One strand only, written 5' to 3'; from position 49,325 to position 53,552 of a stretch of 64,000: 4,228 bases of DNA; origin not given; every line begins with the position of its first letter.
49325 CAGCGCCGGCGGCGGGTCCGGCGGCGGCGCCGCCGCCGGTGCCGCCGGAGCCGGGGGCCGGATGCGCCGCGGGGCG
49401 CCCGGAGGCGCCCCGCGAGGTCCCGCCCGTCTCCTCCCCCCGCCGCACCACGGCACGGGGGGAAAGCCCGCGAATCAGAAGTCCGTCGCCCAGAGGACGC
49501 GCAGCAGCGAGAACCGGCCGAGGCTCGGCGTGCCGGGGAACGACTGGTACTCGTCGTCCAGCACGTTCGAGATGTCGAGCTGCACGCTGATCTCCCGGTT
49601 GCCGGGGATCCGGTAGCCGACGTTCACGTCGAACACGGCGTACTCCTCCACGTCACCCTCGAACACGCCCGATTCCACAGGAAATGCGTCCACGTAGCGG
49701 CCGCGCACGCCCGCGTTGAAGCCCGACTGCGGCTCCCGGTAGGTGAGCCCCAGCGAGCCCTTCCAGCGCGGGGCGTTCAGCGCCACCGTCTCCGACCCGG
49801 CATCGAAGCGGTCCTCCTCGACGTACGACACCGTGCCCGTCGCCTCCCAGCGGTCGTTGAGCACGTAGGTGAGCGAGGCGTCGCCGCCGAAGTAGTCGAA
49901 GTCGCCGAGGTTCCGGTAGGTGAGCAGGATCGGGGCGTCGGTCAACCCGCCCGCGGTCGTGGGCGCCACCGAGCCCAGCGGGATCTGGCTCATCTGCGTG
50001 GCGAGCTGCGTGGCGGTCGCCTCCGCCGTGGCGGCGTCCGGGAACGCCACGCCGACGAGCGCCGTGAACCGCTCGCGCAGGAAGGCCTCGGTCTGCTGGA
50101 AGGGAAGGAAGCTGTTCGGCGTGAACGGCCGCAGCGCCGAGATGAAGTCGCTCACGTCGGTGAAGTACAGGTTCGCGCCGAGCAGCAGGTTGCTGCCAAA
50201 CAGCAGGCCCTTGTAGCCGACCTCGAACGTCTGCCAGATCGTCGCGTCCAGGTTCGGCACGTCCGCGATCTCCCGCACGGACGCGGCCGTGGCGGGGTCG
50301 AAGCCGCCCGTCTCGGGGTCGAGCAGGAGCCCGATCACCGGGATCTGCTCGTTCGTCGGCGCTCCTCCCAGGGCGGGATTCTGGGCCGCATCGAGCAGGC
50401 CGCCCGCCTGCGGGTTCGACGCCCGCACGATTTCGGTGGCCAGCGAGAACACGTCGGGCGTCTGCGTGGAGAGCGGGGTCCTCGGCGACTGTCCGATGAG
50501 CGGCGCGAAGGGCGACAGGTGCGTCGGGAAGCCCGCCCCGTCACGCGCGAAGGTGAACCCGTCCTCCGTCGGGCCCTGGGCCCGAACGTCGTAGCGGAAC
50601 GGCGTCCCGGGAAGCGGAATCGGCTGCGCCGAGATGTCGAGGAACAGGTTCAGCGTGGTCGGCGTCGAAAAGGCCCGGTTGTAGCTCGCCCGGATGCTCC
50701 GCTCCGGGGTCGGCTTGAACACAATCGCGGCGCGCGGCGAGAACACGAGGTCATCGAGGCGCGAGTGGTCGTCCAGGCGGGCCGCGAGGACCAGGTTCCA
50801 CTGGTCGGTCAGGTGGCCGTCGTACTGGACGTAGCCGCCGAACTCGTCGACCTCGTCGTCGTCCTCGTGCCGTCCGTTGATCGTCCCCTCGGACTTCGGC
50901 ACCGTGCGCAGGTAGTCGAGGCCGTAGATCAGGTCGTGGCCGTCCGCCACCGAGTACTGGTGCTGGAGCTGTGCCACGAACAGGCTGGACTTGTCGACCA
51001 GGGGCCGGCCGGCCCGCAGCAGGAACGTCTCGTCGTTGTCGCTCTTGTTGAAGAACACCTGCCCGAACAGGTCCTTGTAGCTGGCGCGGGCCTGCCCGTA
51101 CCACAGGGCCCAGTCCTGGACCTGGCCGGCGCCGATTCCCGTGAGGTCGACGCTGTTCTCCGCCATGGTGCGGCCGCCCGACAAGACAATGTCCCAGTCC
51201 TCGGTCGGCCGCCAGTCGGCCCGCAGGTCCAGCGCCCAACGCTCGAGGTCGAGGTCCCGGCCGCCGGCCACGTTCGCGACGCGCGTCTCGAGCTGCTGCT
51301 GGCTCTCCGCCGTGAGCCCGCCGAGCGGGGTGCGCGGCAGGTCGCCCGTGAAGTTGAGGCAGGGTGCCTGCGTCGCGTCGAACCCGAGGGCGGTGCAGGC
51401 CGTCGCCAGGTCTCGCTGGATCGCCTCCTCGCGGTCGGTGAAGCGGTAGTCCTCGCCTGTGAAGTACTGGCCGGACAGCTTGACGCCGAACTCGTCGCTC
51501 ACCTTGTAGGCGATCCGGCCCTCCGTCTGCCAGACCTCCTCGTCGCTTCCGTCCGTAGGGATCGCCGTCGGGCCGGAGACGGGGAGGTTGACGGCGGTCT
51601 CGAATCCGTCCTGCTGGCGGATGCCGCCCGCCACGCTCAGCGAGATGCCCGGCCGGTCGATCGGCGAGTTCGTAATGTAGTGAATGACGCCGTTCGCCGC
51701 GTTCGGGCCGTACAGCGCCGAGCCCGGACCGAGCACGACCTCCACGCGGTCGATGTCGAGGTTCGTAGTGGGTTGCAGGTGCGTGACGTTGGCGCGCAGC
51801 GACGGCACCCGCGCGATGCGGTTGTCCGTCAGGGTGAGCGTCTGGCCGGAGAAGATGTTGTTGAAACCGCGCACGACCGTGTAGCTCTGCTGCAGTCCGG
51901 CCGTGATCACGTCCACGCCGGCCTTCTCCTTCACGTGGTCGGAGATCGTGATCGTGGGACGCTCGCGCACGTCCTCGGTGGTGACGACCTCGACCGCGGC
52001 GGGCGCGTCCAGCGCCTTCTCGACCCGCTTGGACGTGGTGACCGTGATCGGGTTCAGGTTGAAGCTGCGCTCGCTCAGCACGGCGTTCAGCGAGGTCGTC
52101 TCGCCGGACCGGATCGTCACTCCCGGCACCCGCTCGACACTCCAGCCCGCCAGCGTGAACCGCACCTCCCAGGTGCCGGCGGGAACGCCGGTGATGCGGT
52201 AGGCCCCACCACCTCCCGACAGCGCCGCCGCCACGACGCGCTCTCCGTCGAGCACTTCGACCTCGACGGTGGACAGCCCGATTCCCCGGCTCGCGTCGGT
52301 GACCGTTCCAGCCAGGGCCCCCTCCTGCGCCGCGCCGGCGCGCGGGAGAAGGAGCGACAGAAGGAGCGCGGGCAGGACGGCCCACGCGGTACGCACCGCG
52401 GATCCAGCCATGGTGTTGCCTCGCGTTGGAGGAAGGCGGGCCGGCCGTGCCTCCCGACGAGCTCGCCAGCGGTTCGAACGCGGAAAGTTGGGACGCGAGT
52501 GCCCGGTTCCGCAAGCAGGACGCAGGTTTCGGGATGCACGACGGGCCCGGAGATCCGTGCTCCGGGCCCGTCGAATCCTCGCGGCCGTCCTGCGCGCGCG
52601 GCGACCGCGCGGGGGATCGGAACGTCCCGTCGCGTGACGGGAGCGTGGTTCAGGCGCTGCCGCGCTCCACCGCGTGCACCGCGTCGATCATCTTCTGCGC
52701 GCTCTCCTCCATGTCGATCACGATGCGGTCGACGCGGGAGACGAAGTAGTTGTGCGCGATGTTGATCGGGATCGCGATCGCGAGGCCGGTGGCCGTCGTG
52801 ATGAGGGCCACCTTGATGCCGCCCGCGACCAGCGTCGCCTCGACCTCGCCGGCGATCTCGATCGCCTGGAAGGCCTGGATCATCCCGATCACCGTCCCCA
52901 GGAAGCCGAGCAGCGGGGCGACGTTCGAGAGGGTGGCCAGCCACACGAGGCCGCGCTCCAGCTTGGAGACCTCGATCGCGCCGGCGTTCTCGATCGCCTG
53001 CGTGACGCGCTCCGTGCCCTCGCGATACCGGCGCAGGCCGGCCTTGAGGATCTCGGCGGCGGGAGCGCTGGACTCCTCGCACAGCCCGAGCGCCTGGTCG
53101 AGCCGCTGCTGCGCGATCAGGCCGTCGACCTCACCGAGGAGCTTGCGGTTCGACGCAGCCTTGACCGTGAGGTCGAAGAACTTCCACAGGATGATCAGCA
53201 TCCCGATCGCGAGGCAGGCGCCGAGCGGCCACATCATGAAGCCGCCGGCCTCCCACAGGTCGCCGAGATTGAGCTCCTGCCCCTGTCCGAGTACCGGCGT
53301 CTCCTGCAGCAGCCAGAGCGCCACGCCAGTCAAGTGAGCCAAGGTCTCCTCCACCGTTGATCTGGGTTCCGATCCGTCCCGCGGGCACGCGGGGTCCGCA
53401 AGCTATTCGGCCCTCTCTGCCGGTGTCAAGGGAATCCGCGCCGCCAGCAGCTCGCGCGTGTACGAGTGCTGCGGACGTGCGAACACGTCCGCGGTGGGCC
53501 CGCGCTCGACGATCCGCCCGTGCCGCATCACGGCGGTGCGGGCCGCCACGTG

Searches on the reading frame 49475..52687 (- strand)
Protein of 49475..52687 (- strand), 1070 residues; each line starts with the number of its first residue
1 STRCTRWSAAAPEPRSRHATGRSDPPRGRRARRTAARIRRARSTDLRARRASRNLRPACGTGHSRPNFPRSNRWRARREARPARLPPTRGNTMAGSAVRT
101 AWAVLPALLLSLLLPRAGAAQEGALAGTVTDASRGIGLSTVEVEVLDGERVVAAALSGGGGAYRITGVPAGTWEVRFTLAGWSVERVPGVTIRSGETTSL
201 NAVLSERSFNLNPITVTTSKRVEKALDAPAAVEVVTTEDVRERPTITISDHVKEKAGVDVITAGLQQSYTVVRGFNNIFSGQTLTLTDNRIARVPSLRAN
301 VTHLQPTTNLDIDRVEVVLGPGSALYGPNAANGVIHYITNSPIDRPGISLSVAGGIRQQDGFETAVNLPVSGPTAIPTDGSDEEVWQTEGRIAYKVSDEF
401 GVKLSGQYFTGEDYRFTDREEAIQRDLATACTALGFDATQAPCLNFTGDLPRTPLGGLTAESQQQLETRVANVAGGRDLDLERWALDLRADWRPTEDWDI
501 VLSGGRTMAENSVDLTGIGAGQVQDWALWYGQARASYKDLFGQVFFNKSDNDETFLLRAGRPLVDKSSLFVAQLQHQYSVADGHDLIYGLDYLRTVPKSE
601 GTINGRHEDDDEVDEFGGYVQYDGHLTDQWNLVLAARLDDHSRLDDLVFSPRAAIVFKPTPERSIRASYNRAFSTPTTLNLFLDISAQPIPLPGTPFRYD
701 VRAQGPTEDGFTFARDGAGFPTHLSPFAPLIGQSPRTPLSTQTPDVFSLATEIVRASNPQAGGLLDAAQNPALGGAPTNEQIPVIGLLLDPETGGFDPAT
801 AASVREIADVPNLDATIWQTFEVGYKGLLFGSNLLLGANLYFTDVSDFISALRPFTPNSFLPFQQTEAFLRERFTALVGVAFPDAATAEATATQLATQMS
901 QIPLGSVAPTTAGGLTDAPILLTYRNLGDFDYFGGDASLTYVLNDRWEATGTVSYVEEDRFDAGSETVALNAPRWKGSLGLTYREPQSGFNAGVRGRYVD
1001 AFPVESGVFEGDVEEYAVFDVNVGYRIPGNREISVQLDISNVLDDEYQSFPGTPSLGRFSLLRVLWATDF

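Call 59: search_protein_families(library=pfam, proteins=[window:49475-52687:-], max_evalue=0.00001)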
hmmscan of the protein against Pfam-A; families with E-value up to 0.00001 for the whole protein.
window:49475-52687:- (1070 aa): 3 families
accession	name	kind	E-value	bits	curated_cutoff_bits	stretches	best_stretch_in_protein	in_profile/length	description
PF00593.30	TonB_dep_Rec_b-barrel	-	2.6e-32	113.7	27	2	455-683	30-251/436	TonB dependent receptor-like, beta-barrel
PF07715.20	Plug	-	6.1e-15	56.1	23.9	1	226-334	3-107/107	TonB-dependent Receptor Plug Domain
PF13620.12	CarboxypepD_reg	-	2.9e-11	44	32.3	1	125-204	2-81/82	Carboxypeptidase regulatory-like domain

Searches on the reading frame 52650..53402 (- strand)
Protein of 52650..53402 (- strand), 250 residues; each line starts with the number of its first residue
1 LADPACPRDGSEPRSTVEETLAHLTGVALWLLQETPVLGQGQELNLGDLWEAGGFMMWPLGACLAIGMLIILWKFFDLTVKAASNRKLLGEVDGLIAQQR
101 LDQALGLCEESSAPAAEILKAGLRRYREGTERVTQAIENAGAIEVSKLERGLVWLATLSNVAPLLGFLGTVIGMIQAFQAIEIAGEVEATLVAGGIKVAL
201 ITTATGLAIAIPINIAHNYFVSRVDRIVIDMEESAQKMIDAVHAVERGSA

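Call 59: search_protein_families(library=pfam, proteins=[window:52650-53402:-], max_evalue=0.00001)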
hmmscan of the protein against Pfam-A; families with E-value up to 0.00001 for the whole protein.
window:52650-53402:- (250 aa): 1 family
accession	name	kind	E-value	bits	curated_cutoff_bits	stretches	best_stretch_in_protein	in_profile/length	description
PF01618.21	MotA_ExbB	-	2.3e-33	115.1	22.9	1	112-232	3-126/127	MotA/TolQ/ExbB proton channel family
